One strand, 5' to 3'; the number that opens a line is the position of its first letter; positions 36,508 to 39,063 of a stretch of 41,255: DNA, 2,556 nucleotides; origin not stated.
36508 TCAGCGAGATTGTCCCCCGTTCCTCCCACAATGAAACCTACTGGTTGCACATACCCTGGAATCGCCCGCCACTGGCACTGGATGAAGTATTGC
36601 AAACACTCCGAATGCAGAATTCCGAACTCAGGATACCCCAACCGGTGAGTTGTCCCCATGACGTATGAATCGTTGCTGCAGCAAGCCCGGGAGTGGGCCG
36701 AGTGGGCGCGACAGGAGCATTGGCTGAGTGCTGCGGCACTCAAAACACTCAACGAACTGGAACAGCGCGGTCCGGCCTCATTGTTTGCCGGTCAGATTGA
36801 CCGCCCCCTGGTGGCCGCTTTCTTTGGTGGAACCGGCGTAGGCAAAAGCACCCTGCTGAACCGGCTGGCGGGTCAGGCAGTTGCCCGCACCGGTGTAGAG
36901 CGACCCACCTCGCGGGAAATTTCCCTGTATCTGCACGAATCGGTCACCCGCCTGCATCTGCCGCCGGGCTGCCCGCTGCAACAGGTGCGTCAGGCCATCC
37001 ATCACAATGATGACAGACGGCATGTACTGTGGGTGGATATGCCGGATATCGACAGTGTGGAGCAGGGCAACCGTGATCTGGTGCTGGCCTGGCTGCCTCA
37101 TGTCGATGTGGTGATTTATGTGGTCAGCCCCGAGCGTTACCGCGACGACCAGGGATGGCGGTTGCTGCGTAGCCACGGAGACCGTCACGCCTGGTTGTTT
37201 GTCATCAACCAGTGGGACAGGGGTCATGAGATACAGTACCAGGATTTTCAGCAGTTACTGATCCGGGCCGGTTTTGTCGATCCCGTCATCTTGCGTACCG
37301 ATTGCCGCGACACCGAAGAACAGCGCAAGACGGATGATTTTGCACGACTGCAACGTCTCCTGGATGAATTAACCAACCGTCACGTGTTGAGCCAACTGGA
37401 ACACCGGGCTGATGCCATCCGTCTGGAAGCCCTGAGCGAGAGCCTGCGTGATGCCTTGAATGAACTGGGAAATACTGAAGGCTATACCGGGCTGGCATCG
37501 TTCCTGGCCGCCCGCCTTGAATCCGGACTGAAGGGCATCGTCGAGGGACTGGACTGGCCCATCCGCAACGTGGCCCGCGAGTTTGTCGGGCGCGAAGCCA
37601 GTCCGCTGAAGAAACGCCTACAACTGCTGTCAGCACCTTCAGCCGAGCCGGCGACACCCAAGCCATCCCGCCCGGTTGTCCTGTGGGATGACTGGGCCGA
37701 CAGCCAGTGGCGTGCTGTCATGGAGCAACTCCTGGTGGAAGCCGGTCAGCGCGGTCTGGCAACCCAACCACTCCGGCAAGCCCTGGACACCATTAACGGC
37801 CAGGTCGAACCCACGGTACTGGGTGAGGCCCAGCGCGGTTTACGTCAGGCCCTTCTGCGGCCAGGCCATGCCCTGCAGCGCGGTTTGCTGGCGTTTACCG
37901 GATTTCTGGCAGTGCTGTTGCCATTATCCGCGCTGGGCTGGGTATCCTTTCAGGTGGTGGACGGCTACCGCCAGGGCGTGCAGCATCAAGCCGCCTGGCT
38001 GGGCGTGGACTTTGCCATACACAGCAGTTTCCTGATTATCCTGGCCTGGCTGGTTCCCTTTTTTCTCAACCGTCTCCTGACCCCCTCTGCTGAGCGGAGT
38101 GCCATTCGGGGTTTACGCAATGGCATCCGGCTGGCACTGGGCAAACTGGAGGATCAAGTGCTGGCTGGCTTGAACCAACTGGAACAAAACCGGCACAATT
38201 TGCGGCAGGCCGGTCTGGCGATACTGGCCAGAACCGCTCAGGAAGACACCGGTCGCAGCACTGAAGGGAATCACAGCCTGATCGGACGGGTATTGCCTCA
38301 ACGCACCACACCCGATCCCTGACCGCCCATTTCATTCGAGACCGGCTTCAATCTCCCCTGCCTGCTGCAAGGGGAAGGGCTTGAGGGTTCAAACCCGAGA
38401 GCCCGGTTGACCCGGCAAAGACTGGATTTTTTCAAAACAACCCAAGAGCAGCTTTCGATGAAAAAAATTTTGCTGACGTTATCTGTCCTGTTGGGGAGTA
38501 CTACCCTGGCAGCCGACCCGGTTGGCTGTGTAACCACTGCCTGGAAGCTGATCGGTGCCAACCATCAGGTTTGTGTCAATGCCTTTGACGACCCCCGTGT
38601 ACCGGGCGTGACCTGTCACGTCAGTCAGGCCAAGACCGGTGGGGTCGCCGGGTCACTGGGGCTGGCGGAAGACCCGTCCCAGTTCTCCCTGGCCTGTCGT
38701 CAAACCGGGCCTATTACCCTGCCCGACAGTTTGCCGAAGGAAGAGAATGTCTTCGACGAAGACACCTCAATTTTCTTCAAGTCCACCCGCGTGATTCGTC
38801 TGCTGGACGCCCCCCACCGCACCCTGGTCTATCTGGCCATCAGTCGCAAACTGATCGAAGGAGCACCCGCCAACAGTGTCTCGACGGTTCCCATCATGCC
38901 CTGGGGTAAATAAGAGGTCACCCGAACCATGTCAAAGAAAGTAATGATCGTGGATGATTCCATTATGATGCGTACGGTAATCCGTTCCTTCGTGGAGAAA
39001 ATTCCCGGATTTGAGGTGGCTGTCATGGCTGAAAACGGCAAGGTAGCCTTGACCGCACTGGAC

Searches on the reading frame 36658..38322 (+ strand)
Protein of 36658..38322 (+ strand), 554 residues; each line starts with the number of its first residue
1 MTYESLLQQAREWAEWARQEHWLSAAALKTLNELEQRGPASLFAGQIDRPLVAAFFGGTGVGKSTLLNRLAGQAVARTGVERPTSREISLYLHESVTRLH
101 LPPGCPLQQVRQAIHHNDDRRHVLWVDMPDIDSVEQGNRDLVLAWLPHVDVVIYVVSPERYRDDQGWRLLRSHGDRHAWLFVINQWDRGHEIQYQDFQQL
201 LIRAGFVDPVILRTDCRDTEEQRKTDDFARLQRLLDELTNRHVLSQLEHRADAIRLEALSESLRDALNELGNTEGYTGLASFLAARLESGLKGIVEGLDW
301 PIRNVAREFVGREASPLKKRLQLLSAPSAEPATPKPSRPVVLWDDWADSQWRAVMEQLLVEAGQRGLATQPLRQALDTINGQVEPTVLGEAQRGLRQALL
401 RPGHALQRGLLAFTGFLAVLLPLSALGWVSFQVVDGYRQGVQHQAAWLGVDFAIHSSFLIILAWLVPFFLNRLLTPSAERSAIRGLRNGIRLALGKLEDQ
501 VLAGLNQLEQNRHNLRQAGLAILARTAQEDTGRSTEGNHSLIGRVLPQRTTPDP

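Call 6: search_protein_families(library=pfam, proteins=[window:36658-38322:+], max_evalue=0.001)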
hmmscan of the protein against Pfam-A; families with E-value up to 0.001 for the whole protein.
window:36658-38322:+ (554 aa): 4 families
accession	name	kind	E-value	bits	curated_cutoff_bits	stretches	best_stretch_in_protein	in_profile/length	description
PF00350.29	Dynamin_N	-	9.4e-08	32.7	27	0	54-95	2-43/168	Dynamin family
PF01926.29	MMR_HSR1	-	1.7e-06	28.5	21.9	1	54-163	3-91/113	50S ribosome-binding GTPase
PF03193.22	RsgA_GTPase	-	4.8e-05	23.7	30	1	52-79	108-135/174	RsgA GTPase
PF13401.12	AAA_22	-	0.00014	22.6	27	0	52-115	7-55/130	AAA domain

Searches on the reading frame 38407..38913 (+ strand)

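Call 6: search_protein_families(library=pfam, proteins=[window:38407-38913:+], max_evalue=0.001)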
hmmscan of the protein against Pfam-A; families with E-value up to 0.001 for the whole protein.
window:38407-38913:+ (168 aa): 1 family
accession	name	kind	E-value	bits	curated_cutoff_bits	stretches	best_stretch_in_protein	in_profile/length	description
PF05981.17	CreA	-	3.5e-52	176.3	25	1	39-166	1-131/131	CreA protein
